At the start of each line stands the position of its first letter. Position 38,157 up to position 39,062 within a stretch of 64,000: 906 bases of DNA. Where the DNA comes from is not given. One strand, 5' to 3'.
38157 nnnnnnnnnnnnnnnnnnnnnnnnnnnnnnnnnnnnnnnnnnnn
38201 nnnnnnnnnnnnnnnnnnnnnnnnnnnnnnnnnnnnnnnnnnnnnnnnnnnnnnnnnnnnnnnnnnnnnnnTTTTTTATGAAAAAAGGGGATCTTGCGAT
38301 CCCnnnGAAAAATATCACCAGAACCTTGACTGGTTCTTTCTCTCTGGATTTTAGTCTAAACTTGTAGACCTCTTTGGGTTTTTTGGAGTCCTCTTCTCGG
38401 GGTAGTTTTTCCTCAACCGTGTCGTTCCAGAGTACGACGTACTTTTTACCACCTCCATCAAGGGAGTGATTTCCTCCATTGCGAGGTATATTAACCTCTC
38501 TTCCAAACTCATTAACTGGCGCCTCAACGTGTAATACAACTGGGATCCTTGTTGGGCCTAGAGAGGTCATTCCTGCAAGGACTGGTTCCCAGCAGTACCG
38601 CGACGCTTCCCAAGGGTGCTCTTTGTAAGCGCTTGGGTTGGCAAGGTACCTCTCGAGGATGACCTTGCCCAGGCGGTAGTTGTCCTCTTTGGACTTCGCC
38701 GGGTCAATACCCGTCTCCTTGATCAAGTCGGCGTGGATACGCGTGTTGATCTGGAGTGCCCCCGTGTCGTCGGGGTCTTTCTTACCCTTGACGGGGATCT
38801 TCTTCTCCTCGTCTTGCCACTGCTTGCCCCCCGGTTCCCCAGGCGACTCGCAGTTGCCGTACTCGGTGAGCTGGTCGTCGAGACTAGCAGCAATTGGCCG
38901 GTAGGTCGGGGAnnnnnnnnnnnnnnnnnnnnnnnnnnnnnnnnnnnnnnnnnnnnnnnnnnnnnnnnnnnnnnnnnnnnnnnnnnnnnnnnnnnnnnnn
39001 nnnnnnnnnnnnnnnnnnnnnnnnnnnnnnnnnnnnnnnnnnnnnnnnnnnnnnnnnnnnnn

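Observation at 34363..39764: The locus around the pilin-like array: TM-anchored SBP-like protein upstream and a convergent polytopic membrane protein with a foreign SLT-like C-terminal domain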

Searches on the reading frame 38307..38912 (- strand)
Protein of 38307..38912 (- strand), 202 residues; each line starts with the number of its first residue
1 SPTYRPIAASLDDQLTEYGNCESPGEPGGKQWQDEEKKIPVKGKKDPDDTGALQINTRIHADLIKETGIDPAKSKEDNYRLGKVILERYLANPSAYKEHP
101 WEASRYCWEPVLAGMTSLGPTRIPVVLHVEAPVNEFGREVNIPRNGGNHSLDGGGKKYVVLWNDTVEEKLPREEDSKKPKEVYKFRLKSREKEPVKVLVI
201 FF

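Call 22: search_solved_structures(query=A2, max_evalue=10, show_alignments=3)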
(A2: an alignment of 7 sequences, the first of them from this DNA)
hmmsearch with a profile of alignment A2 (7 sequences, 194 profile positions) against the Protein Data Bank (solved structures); distinct sequences matched with E-value up to 10: 0.

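Call 30: search_protein_representatives(alignment_id=A2)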
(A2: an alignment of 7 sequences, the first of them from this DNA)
Query: 7 sequences, 194 profile positions. Proteins with E-value up to 0.001 (for the whole library): 383; up to 1e-10: 63; up to 1e-30: 11. The best 150 are listed.
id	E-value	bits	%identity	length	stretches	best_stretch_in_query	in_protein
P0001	1.4e-84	299.2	-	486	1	2-192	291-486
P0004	7.3e-78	277.2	-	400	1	2-192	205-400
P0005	4.4e-74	264.9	-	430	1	2-193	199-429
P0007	8.9e-70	250.8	-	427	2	3-193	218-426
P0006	1.6e-69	250.0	-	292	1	3-192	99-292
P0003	4.0e-69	248.7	-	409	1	2-192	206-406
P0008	7.2e-48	179.4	-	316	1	8-192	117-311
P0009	1.5e-46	175.1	-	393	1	4-190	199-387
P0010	4.2e-39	150.8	-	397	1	3-193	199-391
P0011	1.2e-37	146.0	-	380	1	6-165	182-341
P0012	4.4e-35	137.7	-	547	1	5-192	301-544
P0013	7.5e-28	114.1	-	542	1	11-187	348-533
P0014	1.8e-25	106.3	-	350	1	5-191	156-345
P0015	1.1e-24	103.7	-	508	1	21-185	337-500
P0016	1.1e-24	103.7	-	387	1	5-192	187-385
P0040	4.6e-15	72.3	-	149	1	8-100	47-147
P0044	5.1e-14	68.9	-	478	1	86-192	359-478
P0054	3.6e-12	62.9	-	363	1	57-190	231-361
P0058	1.6e-11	60.8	-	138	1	6-98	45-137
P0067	1.8e-10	57.3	-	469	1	95-190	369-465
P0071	3.2e-10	56.5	-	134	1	9-100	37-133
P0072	4.8e-10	56.0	-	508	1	96-190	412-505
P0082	3.7e-09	53.0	-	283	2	64-191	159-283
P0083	3.8e-09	53.0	-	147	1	9-103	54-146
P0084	4.9e-09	52.7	-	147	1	10-97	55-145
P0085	5.7e-09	52.4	-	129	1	7-96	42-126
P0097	8.0e-08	48.7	-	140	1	25-97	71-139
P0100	9.1e-08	48.5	-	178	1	25-101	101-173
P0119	5.8e-07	45.9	-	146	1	3-109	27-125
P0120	6.0e-07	45.8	-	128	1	24-99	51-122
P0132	1.3e-06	44.8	-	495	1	92-193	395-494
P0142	2.4e-06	43.9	-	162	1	10-105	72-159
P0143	2.5e-06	43.8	-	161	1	79-189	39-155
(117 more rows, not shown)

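Call 37: find_encoding_contigs(protein=P0012, flank=10000, max_places=3)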
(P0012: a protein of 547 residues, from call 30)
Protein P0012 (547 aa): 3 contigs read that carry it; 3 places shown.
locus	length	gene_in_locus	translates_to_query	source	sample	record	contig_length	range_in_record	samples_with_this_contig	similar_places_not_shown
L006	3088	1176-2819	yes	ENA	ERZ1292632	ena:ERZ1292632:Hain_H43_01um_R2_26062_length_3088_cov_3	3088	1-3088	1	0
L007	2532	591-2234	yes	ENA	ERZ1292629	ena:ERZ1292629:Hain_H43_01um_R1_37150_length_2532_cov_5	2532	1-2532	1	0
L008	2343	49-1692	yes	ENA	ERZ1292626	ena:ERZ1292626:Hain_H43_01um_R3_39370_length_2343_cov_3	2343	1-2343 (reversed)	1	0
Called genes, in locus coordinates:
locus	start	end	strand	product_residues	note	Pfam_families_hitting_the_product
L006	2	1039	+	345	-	?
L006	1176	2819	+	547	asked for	-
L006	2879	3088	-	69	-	?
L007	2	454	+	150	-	?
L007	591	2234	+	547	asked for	-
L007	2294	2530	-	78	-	?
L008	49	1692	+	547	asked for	-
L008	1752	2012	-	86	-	-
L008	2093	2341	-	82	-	?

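Call 39: find_related_loci(query=A2, collection=genome_contigs, flank=10000)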
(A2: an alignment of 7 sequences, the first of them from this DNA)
Query A2 (196 aa) in genome_contigs; peptide patterns used: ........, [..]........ (x = any residue, [..] = any of these).
172 stretches matched a pattern, but none encodes a relative of the query by tblastn (E <= 1e-3).
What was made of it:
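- Tried and rejected: The A2 scan of GTDB genomes found no relative (call 39).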

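Call 41: predict_structure(alignment_id=A4)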
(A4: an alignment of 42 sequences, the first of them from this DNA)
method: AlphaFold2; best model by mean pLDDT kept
length: 202 residues; sequences in the alignment: 42
mean_pLDDT: 91.1   pTM: 0.62
mean pLDDT of the five models: 91.1, 90.5, 90.4, 90.0, 89.8
residues with pLDDT >= 90: 164; 70-90: 19; 50-70: 13; < 50: 6
segments of 3 or more residues with pLDDT < 50: 1-4
pLDDT, mean of each block of 10 residues (from residue 1): 55 96 97 98 98 98 98 98 97 94 94 67 76 97 80 97 97 94 96 96 80
secondary structure, 60 per line:
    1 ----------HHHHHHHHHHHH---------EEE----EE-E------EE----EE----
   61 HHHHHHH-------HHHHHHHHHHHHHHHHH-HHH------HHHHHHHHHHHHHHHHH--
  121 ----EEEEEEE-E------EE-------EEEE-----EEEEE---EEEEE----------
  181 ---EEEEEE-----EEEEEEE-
elements in order: H11-22 E32-34 H61-67 H75-91 H102-118 E125-131 E149-152 E158-162 E166-170 E184-189 E195-201
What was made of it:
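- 38307..38543 (-): X residues ~408-486: C-terminal beta-sandwich module, type T1, swapped among relatives. AF2 model, pLDDT 91, strands only (call 41).
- Checked: The soluble C-terminal region is two domains, not one (call 41).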

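Call 44: fold_search(model_id=the predicted structure, library=pdb)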
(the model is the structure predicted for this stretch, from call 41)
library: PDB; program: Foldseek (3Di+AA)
matches with E <= 10: 1001; with E <= 0.001: 0
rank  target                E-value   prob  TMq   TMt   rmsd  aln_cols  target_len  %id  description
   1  9mqb_A                2.3e-03  1.00  0.31  0.10   7.8       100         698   15  Vitamin K-dependent gamma-carboxylase with Osteocalcin (mutant) and vitamin K hydroquinone and calcium (released 2025-10-08)
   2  9bvk_A                3.8e-03  1.00  0.31  0.10   7.8        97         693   12  Vitamin K-dependent gamma-carboxylase with factor IX propeptide and glutamate-rich region and with vitamin K hydroquin (released 2025-01-22)
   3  9l20_A                6.2e-03  1.00  0.31  0.10   7.8        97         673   12  cryo-EM structure of Vitamin K-dependent gamma-carboxylase complexed with anisindione (released 2025-10-22)
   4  9bvq_A                6.2e-03  1.00  0.31  0.11   7.7        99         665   14  Vitamin K-dependent gamma-carboxylase with TMG2 propeptide and glutamate-rich region (released 2025-01-22)
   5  9l21_A                7.0e-03  1.00  0.31  0.10   7.8        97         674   12  cryo-EM structure of Vitamin K-dependent gamma-carboxylase complexed with factor IX (released 2025-10-22)
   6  9l6r_A                8.0e-03  1.00  0.31  0.10   7.7        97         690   12  double-mutant (K217A & K218A) Vitamin K-dependent gamma-carboxylase in complex with Coagulation factor IX and vitamin  (released 2025-10-08)
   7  9l6q_A                8.5e-03  1.00  0.32  0.11   8.0       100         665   12  Vitamin K-dependent gamma-carboxylase in complex with Coagulation factor IX and vitamin K (released 2025-10-08)
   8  9bum_A                9.0e-03  1.00  0.32  0.13   7.6        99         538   14  Structure of gamma-glutamyl carboxylase (GGCX) (released 2025-01-29)
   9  9wfc_A                1.1e-02  1.00  0.31  0.11   7.3        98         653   14  Cryo-EM structure of GGCX-MGP complex (released 2026-04-01)
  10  2i45_J                1.1e-02  0.98  0.24  0.44   8.7        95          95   13  Crystal structure of protein NMB1881 from Neisseria meningitidis (released 2006-09-19)
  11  9l24_A                1.2e-02  1.00  0.31  0.10   7.8        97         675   12  cryo-EM structure of Vitamin K-dependent gamma-carboxylase complexed with Matrix Gla protein (released 2025-10-22)
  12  9l6s_A                1.2e-02  1.00  0.31  0.11   8.0       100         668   12  double-mutant (K217A & K218A) Vitamin K-dependent gamma-carboxylase in complex with coagulation factors X and vitamin  (released 2025-10-08)
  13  9bux_A                1.3e-02  1.00  0.31  0.11   7.5        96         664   12  Structure of GGCX-BGP-menaquinone-4 epoxide complex (released 2025-01-29)
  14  1zz6_B                1.7e-02  0.99  0.27  0.30   4.4        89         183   17  Crystal Structure of Apo-HppE (released 2005-07-26)
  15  1zz7_B                2.0e-02  1.00  0.29  0.33   4.0        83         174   17  Crystal Structure of FeII HppE in Complex with Substrate form 1 (released 2005-07-26)
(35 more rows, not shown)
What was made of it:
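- Tried and rejected: The C-terminal module remains unassigned (call 44).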

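Call 45: search_solved_structures(query=A4, max_evalue=10, show_alignments=4)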
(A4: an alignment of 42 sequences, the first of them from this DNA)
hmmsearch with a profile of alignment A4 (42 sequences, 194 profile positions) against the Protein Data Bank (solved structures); distinct sequences matched with E-value up to 10: 51.
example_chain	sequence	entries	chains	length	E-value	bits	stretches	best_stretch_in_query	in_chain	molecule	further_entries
8urn_A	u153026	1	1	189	0.098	15.7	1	14-67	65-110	EscI inner rod protein type III secretion system,EtgA protein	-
4xp8_A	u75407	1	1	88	0.2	14.7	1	14-67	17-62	EtgA protein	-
6t5s_A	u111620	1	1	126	0.41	13.7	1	31-105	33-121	Lysozyme C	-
1gd6_A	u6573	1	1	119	0.42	13.7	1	37-93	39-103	LYSOZYME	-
2rsc_A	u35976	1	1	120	0.43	13.6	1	37-93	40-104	Lysozyme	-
3zvq_A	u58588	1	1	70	0.48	13.5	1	37-58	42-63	LYSOZYME C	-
1flu_A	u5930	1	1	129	0.61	13.1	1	37-61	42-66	LYSOZYME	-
1jug_A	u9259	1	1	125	0.66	13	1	39-94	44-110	LYSOZYME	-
5v92_A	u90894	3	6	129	0.7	12.9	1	32-60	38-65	lysozyme isoform III | Lysozyme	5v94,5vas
6d9i_A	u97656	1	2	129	0.72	12.9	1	32-60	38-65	Lysozyme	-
6t6c_A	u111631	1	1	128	0.78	12.8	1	37-105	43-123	Lysozyme C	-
1lz2_A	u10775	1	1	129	0.91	12.6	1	37-60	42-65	TURKEY EGG WHITE LYSOZYME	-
5v8g_A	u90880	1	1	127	0.91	12.6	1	38-61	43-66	lysozyme isoform I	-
3g9v_A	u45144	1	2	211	0.92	12.6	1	66-134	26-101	Interleukin 22 receptor, alpha 2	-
5vjo_E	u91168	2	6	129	0.94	12.5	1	38-61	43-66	lysozyme isoform I (DEL-I) | Lysozyme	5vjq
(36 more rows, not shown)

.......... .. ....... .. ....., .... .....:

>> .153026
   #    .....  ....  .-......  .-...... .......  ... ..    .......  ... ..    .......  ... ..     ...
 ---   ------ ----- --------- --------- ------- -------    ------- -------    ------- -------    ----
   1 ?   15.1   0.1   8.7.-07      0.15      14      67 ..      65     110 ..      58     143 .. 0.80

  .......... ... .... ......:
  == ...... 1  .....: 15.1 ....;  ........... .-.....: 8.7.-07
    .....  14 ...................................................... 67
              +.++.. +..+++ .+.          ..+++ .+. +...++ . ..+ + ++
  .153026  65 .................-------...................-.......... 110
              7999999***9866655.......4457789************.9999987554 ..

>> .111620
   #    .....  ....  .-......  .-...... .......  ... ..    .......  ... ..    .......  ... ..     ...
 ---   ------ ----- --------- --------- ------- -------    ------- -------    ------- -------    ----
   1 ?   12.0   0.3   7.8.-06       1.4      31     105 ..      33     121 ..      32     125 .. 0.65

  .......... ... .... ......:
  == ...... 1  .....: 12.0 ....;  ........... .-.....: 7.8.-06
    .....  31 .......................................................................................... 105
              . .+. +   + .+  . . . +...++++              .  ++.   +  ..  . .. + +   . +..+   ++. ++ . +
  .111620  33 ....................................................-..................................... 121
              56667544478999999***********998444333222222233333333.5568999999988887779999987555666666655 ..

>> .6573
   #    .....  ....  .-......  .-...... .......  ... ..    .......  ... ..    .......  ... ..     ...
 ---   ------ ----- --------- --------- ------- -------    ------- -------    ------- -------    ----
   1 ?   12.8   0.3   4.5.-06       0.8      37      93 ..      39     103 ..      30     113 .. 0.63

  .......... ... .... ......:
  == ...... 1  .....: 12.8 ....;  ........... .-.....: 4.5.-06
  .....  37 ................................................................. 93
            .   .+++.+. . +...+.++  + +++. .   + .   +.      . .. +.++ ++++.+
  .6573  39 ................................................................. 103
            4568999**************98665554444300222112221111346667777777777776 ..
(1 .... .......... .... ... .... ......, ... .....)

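Call 60: find_related_loci(query=A6, collection=genome_contigs, flank=10000)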
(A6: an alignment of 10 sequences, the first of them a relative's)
Query A6 (319 aa) in genome_contigs; peptide patterns used: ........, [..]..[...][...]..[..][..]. (x = any residue, [..] = any of these).
31 stretches matched a pattern; 6 encode a relative of the query (tblastn E <= 1e-3); 6 distinct loci.
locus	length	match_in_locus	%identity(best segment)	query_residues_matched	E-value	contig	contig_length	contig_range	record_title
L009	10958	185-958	52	60-319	1e-76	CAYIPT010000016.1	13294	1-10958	MAG TPA_asm: uncultured Candidatus Saccharibacteria bacterium isolate ERP119705_co3_333 genome assembly, contig: NODE_55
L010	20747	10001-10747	45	61-319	3e-47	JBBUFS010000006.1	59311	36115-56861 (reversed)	MAG: Patescibacteria group bacterium isolate H43-bin098_1 H43_bin098_1_000000000006, whole genome shotgun sequence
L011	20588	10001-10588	46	59-254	2e-47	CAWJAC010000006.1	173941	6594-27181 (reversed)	MAG: Candidatus Zambryskibacteria bacterium isolate MFD03726.bin.2.15 genome assembly, contig: contig_87035, whole genom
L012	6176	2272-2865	46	109-319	3e-45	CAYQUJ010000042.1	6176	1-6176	MAG TPA_asm: uncultured Candidatus Saccharibacteria bacterium isolate SRP050083_co1_466 genome assembly, contig: NODE_72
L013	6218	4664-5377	31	84-318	2e-19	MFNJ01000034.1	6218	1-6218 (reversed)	MAG: Candidatus Levybacteria bacterium RIFCSPHIGHO2_01_FULL_36_15 rifcsphigho2_01_scaffold_37708, whole genome shotgun s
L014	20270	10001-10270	40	106-208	3e-8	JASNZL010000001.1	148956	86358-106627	MAG: Candidatus Zambryskiibacteriota bacterium isolate PATE-6 HKU-EGSB-PATE-6_1, whole genome shotgun sequence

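Call 64: find_encoding_contigs(protein=P0015, flank=10000, max_places=3)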
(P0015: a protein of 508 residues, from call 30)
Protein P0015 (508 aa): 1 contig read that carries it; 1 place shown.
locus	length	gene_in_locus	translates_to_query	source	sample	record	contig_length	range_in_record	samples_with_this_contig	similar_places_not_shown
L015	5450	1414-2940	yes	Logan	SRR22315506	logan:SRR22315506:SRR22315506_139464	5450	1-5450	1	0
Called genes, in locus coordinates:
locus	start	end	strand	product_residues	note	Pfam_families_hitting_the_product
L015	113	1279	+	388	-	-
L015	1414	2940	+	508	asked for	-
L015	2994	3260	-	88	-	PF18895:T4SS_pilin (weak)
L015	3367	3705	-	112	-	PF18895:T4SS_pilin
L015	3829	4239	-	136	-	-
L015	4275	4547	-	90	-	PF18895:T4SS_pilin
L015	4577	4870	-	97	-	PF18895:T4SS_pilin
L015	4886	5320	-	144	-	PF04956:TrbC, PF18895:T4SS_pilin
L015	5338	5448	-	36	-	?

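Call 65: find_encoding_contigs(protein=P0040, flank=10000, max_places=3)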
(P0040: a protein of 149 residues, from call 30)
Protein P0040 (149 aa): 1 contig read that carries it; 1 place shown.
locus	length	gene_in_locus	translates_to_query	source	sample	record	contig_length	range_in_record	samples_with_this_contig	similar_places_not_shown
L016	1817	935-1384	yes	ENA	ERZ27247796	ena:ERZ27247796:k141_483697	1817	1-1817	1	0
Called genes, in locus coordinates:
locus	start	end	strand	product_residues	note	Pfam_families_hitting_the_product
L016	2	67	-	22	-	?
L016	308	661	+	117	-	-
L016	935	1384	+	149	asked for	-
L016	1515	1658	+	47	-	-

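Call 70: search_protein_families(library=pfam, proteins=[P0040, P0058, P0071, P0083, P0084, P0097, P0100, P0119, P0120, P0142], max_evalue=0.1)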
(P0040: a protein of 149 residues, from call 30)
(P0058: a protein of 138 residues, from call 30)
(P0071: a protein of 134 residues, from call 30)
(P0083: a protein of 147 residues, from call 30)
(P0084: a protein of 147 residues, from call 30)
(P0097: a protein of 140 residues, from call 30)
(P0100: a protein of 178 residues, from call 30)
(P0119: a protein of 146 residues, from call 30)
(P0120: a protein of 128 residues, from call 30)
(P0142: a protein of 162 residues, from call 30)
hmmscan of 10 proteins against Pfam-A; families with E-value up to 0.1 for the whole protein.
P0040 (149 aa): 0 families

P0058 (138 aa): 0 families

P0071 (134 aa): 0 families

P0083 (147 aa): 0 families

P0084 (147 aa): 0 families

P0097 (140 aa): 0 families

P0100 (178 aa): 3 families
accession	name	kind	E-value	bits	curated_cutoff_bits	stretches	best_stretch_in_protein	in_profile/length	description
PF01464.25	SLT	-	0.0037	17.2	21.3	1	86-145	13-64/117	Transglycosylase SLT domain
PF18896.5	SLT_3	-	0.004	18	27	1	81-155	8-76/89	Lysozyme like domain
PF04943.17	Pox_F11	-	0.059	12.9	24.5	1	79-152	311-387/409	Poxvirus F11 protein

P0119 (146 aa): 1 family
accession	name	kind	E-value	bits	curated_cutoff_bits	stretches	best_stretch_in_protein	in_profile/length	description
PF00062.25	Lys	-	0.084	13.6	27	0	58-76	47-65/123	C-type lysozyme/alpha-lactalbumin family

P0120 (128 aa): 2 families
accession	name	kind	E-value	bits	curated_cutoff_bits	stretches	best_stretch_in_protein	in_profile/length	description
PF18896.5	SLT_3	-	0.0068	17.3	27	1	30-84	4-58/89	Lysozyme like domain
PF03320.18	FBPase_glpX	-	0.037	13.4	27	1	42-97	33-88/307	Bacterial fructose-1,6-bisphosphatase, glpX-encoded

P0142 (162 aa): 1 family
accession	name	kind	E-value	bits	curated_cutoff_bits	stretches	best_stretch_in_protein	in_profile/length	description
PF01464.25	SLT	-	0.0067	16.4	21.3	1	63-121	8-58/117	Transglycosylase SLT domain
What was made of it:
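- Closest known: C-type. Different: No match to Pfam Lys at threshold (call 70).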

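Call 85: find_encoding_contigs(protein=P0119, flank=10000, max_places=4)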
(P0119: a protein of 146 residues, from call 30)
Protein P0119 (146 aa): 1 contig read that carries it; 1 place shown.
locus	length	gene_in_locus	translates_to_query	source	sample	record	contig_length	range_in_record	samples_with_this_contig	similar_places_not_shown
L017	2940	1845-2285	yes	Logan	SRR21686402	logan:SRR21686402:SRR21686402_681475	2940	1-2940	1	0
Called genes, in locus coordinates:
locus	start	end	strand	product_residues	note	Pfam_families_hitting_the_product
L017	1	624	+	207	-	?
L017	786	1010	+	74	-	-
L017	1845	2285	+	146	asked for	-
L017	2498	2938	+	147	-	?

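Call 86: find_encoding_contigs(protein=P0085, flank=10000, max_places=4)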
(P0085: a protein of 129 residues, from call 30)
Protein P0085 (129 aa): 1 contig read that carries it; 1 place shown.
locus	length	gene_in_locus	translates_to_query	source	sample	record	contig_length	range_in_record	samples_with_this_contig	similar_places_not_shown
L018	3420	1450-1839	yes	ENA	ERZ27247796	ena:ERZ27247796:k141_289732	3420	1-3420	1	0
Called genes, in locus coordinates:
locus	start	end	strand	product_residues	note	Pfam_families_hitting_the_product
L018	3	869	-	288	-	?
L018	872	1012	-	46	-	-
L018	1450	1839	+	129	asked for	-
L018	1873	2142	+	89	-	-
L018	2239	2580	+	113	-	-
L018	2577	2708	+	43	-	-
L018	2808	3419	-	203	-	?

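Call 89: search_dna_similar(query=window:38307-38912:-, collection=phages, mode=protein, max_evalue=0.01, max_rows=10)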
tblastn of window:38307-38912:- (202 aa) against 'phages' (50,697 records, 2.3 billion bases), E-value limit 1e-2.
No match.

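Call 90: search_dna_similar(query=window:38307-38912:-, collection=plasmids, mode=protein, max_evalue=0.01, max_rows=10)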
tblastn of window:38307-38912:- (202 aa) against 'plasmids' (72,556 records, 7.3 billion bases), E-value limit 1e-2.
No match.
